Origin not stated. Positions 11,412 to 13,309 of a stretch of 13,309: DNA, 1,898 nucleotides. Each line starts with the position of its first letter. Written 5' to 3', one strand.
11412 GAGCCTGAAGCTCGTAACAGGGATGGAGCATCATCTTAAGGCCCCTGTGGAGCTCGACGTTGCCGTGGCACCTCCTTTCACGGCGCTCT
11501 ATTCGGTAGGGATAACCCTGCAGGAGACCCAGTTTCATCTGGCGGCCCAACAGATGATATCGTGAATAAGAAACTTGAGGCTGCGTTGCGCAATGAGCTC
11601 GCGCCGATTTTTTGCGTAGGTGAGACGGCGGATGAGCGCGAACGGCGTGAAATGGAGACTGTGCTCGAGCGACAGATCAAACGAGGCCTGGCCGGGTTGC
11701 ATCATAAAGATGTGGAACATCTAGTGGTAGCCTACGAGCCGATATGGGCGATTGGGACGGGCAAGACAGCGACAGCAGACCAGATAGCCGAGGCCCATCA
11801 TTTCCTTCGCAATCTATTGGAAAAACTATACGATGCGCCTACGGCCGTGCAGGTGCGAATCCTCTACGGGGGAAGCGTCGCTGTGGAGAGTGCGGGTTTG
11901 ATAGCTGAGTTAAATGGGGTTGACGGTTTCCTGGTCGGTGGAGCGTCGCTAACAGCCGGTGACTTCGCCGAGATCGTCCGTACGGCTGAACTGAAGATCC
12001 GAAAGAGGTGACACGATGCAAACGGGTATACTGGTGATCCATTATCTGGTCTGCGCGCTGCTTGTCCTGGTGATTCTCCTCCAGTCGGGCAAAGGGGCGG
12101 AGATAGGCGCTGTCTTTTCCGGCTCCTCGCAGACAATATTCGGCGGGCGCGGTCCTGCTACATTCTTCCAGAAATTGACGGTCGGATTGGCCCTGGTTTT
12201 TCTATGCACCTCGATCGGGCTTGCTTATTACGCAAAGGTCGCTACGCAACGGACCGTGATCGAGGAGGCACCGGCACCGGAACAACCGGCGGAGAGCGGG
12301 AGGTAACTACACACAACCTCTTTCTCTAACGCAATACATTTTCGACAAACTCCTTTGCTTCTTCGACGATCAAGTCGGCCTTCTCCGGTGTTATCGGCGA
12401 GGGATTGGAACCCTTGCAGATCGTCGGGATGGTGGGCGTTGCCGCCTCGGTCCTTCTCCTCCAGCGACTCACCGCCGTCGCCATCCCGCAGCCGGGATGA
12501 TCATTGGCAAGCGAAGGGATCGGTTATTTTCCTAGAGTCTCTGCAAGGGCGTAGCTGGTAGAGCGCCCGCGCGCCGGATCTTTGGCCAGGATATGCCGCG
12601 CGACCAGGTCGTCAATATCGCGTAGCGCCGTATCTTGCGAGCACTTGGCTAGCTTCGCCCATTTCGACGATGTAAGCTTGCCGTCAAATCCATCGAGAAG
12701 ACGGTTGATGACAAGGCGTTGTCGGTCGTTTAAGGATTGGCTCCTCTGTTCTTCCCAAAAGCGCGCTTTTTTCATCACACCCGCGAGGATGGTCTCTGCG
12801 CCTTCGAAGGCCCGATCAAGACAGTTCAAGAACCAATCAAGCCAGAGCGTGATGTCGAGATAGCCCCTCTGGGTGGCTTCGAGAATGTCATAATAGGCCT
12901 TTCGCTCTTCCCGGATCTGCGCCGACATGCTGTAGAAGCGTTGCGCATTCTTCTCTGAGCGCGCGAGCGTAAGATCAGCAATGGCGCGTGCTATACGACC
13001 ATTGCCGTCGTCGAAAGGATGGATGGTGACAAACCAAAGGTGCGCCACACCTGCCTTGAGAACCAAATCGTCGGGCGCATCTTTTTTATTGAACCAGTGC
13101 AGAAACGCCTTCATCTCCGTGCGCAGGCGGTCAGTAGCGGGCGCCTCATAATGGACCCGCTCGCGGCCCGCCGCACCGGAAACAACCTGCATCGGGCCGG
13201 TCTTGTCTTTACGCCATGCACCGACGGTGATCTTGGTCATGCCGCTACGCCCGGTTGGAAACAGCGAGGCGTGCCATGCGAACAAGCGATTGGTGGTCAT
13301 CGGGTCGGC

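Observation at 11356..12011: tpiA is split: an internal deletion of about 118 nt removes the catalytic-loop region and shifts the frame, inside an otherwise intact gap-pgk-tpiA-secG operon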

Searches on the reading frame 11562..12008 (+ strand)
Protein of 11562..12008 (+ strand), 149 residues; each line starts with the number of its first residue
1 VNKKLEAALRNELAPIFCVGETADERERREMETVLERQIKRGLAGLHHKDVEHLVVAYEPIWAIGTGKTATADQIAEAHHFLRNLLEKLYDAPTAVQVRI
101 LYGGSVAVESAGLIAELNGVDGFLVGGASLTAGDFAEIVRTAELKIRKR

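Call 3: search_protein_families(library=pfam, proteins=[window:11562-12008:+], max_evalue=0.01)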
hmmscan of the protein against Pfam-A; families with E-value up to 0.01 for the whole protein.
seq(149 aa): 1 family
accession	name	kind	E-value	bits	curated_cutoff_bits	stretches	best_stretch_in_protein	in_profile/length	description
PF00121.24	TIM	-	1e-47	163.2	20.1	1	2-141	106-244/245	Triosephosphate isomerase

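Call 6: find_homologous_proteins(query=window:11562-12008:+)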
Query seq(149 aa) (149 aa): 8000 proteins with E <= 0.001 among 8000 candidates; the best 120 are listed.
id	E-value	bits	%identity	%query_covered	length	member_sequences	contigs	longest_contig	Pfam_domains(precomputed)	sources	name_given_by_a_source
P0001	2.0e-59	217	68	100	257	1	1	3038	PF00121.25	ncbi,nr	ncbi:MAG: triose-phosphate isomerase [Deltaproteobacteria bacterium]|nr:triose-phosphate isomerase [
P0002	7.1e-59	216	72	99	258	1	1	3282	PF00121.25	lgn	-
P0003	2.2e-50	188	62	96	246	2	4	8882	PF00121.25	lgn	-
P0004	8.1e-50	186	60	97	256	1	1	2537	PF00121.25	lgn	-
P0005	2.3e-48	182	60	97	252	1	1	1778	PF00121.25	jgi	jgi:triosephosphate isomerase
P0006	2.6e-47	178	60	97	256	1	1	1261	PF00121.25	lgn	-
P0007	5.6e-47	177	61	97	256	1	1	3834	PF00121.25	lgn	-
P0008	9.3e-47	176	61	94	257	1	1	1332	PF00121.25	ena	-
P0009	2.6e-46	175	61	94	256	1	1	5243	PF00121.25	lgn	-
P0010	6.3e-46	174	61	93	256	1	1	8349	PF00121.25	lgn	-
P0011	1.0e-45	173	58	93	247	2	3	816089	PF00121.25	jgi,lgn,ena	-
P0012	2.3e-45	172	61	95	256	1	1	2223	PF00121.25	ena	-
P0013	2.8e-45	171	57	97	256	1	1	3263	PF00121.25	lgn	-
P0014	3.6e-45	171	56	97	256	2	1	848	PF00121.25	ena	-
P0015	2.5e-43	165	57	96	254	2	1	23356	PF00121.25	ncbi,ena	-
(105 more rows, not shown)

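Call 8: find_encoding_contigs(protein=P0001, flank=6000, max_places=4)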
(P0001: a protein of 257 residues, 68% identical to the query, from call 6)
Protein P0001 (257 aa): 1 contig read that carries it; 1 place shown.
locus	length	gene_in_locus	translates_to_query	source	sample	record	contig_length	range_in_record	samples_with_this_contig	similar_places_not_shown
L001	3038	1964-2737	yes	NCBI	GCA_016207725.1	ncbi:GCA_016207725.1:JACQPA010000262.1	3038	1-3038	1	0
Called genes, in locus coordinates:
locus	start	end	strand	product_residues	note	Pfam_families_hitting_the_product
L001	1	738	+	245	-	PF02800:Gp_dh_C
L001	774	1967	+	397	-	PF00162:PGK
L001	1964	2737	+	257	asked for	PF00121:TIM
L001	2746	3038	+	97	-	PF03840:SecG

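Call 9: find_encoding_contigs(protein=P0002, flank=6000, max_places=4)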
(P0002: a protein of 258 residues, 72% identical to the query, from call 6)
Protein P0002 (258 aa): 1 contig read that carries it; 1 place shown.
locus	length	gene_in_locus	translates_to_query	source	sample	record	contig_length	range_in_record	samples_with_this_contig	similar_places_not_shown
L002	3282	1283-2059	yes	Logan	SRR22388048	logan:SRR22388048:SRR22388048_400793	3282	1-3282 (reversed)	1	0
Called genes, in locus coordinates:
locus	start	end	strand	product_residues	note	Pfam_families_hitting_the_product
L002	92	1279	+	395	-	PF00162:PGK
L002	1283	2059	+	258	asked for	PF00121:TIM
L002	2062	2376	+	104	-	PF03840:SecG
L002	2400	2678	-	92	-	-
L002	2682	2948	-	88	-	PF04014:MazE_antitoxin (weak)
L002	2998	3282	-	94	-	?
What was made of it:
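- Closest known: Bacterial triosephosphate isomerase. Same: The gene order matches the closest relatives L001 and L002 (calls 8, 9).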

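Call 31: find_encoding_contigs(protein=P0246, flank=10000, max_places=10)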
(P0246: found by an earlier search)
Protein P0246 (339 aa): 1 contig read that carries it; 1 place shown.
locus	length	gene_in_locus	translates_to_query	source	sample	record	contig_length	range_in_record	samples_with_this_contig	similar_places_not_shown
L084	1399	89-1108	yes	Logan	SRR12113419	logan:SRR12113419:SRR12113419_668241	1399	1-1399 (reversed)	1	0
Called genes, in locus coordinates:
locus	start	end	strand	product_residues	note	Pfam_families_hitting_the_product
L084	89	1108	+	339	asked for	PF00044:Gp_dh_N, PF02800:Gp_dh_C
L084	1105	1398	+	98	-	?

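Call 32: find_encoding_contigs(protein=P0249, flank=10000, max_places=10)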
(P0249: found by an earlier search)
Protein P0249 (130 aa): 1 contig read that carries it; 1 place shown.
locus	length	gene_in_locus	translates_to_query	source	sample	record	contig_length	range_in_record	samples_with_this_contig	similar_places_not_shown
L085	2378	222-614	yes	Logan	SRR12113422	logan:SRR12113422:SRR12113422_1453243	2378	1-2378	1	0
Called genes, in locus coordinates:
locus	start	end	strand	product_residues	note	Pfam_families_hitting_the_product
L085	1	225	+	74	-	?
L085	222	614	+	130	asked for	PF01850:PIN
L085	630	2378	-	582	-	?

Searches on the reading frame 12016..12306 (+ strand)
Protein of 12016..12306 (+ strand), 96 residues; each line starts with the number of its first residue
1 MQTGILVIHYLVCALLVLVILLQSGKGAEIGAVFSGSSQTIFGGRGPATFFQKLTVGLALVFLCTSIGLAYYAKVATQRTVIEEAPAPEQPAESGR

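Call 3: search_protein_families(library=pfam, proteins=[window:12016-12306:+], max_evalue=0.01)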
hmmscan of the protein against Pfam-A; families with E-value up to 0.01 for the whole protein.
window:12016-12306:+ (96 aa): 1 family
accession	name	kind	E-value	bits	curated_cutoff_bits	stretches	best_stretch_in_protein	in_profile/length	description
PF03840.19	SecG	-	6.8e-21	74.6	29.2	1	5-71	2-69/70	Preprotein translocase SecG subunit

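Call 21: list_cluster_members(proteins=[P0121, window:11562-12008:+, window:11356-11562:+, window:12016-12306:+, window:10172-11356:+, window:10175-11356:+, window:7379-7678:-])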
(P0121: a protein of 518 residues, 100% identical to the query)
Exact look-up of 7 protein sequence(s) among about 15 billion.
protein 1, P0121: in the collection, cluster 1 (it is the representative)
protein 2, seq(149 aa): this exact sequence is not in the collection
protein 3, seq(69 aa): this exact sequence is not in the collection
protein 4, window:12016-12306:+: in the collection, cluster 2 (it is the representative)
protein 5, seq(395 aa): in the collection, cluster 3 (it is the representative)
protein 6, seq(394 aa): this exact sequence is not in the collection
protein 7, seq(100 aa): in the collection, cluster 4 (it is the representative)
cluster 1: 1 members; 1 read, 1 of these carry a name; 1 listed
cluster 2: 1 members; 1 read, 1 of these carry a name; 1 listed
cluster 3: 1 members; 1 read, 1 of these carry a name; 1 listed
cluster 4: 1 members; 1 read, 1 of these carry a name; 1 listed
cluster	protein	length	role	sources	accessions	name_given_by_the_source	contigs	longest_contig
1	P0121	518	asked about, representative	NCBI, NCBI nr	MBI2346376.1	MAG: molecular chaperone GroEL [Deltaproteobacteria bacterium] | molecular chaperone GroEL [Deltaproteobacteria bacterium]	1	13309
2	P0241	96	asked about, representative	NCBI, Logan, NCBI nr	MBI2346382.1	MAG: preprotein translocase subunit SecG [Deltaproteobacteria bacterium] | preprotein translocase subunit SecG [Deltaproteobacteria bacterium]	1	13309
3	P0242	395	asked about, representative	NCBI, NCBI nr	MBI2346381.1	MAG: phosphoglycerate kinase [Deltaproteobacteria bacterium] | phosphoglycerate kinase [Deltaproteobacteria bacterium]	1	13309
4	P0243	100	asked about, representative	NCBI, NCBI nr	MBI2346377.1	MAG: co-chaperone GroES [Deltaproteobacteria bacterium] | co-chaperone GroES [Deltaproteobacteria bacterium]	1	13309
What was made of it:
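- On Genuine pseudogene: Exact look-ups of both fragments were negative (call 21).
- The lesion is in the deposited sequence, and NCBI issued no protein for the locus, which is consistent with a pseudogene call (call 21).
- Tried and rejected: Exact look-ups of the 69-aa and 149-aa fragments were negative (call 21).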

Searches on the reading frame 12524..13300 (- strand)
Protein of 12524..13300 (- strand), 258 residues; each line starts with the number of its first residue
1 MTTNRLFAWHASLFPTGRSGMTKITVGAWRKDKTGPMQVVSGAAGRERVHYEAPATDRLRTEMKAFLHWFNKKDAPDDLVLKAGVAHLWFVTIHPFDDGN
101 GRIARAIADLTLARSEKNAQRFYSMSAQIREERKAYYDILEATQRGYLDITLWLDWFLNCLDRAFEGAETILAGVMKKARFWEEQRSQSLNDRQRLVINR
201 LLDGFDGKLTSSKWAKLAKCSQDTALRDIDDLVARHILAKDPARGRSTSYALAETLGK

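Call 3: search_protein_families(library=pfam, proteins=[window:12524-13300:-], max_evalue=0.01)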
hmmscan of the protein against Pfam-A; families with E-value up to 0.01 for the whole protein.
window:12524-13300:- (258 aa): 1 family
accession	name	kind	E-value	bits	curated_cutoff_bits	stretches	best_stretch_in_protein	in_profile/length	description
PF02661.23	Fic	-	3.1e-15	57.2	24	1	2-111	3-92/93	Fic/DOC family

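Call 41: search_protein_families(library=ncbifam, proteins=[window:12524-13300:-], max_evalue=0.001)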
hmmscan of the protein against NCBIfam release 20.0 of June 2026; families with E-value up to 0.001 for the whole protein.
window:12524-13300:- (258 aa): 3 families
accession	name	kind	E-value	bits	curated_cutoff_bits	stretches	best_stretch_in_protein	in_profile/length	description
NF046030.1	ProtAdlyltaseSoFic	equivalog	4.3e-11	42.4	550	1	49-165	148-260/361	protein adenylyltransferase Fic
TIGR02613.1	mob_myst_B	hypoth_equivalog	3.2e-08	33.7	124.4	1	87-154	116-182/186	mobile mystery protein B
NF041381.1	XopAC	subfamily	4.4e-06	25.7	450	1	37-114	332-413/451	XopAC/AvrAC family type III secretion system effector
